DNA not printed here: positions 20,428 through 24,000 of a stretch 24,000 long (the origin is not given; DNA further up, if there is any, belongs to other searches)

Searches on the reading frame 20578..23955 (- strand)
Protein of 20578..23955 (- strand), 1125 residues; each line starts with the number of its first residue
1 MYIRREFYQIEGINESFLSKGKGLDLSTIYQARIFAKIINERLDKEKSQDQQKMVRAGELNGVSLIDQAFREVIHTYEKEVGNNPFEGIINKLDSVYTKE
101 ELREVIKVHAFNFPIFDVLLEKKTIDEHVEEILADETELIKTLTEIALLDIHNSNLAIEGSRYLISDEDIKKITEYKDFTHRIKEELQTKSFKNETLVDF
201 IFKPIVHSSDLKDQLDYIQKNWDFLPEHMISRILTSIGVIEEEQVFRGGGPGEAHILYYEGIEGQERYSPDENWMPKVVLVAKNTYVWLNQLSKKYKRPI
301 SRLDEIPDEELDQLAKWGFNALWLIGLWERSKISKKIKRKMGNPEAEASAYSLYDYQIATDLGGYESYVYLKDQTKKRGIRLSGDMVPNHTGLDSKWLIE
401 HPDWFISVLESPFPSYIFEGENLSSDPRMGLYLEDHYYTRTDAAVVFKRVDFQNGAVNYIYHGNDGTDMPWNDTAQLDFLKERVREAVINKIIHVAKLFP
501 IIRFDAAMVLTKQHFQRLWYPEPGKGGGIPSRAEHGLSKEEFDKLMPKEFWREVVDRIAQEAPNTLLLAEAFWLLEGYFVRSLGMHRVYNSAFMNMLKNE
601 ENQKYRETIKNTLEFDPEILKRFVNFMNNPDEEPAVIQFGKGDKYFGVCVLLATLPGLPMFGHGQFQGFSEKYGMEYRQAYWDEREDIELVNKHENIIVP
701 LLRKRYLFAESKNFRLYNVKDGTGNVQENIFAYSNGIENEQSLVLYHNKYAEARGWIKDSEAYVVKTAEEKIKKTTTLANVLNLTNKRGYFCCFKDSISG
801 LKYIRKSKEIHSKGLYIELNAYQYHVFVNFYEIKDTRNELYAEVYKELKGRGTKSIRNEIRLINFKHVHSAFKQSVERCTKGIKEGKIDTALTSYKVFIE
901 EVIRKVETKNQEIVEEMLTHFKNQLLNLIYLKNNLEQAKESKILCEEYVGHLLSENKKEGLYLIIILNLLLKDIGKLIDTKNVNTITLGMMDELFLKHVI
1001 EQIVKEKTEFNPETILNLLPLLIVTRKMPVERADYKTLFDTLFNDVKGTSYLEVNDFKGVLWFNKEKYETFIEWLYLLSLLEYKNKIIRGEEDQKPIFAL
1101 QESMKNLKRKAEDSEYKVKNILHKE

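Call 6: search_protein_families(library=pfam, proteins=[window:20578-23955:-], max_evalue=0.001)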
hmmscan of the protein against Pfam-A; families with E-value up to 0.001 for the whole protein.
window:20578-23955:- (1125 aa): 1 family
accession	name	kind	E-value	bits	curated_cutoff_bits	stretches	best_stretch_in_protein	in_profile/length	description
PF00128.31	Alpha-amylase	-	1.8e-08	34.5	22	1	309-680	23-361/446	Alpha amylase, catalytic domain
